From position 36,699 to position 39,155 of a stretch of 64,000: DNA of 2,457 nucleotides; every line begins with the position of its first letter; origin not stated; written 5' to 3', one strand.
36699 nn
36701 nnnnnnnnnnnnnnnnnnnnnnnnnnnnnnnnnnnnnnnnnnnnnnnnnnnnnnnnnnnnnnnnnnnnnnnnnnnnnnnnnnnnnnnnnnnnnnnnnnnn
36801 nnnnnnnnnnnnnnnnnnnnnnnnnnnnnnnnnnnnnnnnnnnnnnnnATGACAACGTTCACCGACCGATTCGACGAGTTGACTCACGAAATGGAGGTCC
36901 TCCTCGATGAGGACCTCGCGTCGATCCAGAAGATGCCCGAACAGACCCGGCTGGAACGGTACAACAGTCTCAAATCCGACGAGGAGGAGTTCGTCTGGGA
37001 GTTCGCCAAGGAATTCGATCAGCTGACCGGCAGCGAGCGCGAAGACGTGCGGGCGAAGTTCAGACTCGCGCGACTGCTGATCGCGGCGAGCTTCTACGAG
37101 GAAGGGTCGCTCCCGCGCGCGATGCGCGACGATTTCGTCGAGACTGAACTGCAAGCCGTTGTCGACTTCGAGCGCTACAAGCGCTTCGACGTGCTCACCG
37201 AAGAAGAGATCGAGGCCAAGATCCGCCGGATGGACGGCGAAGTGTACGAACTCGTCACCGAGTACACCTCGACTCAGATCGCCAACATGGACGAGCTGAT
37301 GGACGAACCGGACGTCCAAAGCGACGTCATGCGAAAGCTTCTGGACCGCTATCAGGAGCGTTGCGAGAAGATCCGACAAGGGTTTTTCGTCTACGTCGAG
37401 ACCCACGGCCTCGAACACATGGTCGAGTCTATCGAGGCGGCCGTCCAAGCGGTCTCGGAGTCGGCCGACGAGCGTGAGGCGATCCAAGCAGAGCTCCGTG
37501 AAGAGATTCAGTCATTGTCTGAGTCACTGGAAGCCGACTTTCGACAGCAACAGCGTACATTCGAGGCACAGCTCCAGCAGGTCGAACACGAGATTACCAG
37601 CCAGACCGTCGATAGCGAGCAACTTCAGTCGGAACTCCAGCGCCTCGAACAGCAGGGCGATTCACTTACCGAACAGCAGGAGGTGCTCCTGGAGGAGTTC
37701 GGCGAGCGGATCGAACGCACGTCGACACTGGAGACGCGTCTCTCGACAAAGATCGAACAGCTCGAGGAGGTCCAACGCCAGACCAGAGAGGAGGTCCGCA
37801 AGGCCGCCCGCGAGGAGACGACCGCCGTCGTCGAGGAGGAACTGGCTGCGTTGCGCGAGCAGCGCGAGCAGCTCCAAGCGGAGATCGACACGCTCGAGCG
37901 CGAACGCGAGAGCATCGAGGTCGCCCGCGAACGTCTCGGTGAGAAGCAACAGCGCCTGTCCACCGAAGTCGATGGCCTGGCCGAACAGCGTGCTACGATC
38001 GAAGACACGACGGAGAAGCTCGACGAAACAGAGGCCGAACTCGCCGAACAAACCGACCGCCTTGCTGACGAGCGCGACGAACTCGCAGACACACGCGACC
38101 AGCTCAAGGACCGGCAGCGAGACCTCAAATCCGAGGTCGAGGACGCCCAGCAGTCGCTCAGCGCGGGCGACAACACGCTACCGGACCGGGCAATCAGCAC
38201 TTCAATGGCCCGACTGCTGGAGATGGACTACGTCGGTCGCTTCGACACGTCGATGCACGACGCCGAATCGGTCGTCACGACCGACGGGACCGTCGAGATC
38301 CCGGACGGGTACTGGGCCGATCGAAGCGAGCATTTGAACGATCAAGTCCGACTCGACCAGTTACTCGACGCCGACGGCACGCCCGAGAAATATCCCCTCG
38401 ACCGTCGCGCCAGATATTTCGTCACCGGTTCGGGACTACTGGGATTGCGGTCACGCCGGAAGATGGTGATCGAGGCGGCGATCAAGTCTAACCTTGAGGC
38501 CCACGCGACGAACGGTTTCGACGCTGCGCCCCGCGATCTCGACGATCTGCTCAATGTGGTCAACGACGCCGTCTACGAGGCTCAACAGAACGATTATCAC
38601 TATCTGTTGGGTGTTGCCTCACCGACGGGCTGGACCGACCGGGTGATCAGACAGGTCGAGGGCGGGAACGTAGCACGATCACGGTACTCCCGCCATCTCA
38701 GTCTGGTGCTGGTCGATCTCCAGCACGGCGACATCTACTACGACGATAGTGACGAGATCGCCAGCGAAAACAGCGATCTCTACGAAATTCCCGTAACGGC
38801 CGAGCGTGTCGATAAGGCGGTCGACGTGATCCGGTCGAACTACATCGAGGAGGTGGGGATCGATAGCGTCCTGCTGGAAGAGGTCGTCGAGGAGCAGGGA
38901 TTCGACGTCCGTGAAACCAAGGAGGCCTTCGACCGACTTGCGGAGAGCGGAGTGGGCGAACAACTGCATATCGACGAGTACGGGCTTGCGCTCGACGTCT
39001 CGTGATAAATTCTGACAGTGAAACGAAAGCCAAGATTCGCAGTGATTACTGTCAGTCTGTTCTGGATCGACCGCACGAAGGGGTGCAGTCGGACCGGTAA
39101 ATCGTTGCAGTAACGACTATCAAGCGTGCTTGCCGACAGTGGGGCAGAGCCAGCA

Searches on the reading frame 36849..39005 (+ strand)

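Call 8: search_protein_families(library=pfam, proteins=[window:36849-39005:+], max_evalue=0.01)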
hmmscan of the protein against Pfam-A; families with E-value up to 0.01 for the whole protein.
window:36849-39005:+ (718 aa): 3 families
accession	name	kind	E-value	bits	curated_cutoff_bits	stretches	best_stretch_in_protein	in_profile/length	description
PF12128.14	DUF3584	-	0.00097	17.2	31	1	190-442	280-527/1191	Protein of unknown function (DUF3584)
PF07889.17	DUF1664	-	0.0038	17.7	34.6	1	180-277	31-124/124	Protein of unknown function (DUF1664)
PF10186.14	ATG14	-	0.0072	15.9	33.2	1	331-430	20-117/347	Vacuolar sorting 38 and autophagy-related subunit 14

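Call 94: search_protein_families(library=padloc, proteins=[window:36849-39005:+], max_evalue=0.001)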
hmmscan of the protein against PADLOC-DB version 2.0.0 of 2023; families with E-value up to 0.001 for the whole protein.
window:36849-39005:+ (718 aa): 9 families
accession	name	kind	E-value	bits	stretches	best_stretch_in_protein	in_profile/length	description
PDLC00582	JetC3|JetC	-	3.5e-07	26.4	1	161-439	749-1028/1472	DUF3584 domain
PDLC00580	JetC3|JetC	-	1.6e-06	24.7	1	235-437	188-391/1068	DUF3584 domain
PDLC03865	LmuB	-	6.6e-06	22.6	1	192-438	529-757/1007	-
PDLC00601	ZorA1|ZorA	-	7.7e-06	22.8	1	120-438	330-633/699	MotA/ExbB/TolQ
PDLC00508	JetC1|JetC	-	1.6e-05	21.3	1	285-450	288-455/1106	DUF3584 domain; MukB-like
PDLC00517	JetC1|JetC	-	1.9e-05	21.2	0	143-325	645-824/1119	DUF3584 domain; MukB-like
PDLC00519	JetC1|JetC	-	9.2e-05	18.8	0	125-318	267-459/1097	DUF3584 domain; MukB-like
PDLC03859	LmuB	-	0.00016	19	0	118-441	206-487/611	-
PDLC00518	JetC1|JetC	-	0.00054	15.9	0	297-439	309-447/1112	DUF3584 domain; MukB-like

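Call 95: search_protein_families(library=ncbifam, proteins=[window:36849-39005:+], max_evalue=0.001)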
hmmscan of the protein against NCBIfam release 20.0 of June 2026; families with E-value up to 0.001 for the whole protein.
window:36849-39005:+ (718 aa): 5 families
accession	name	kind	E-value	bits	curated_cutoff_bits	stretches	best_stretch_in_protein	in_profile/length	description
TIGR02168.1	SMC_prok_B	equivalog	1.9e-08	32.6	567.35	1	188-443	691-953/1181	chromosome segregation protein SMC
TIGR02169.1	SMC_prok_A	equivalog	2.7e-07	28.7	729.4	1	188-440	250-489/1165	chromosome segregation protein SMC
NF045487.1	ASRP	equivalog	1.2e-05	24.2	300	1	316-437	310-431/593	archaea-specific SMC-related protein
TIGR04523.1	Mplasa_alph_rch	subfamily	3.1e-05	22.1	270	1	239-432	341-535/745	helix-rich protein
NF038350.1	taxis_HmpF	equivalog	0.00023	19.6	200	1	255-435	125-299/553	pilus motility taxis protein HmpF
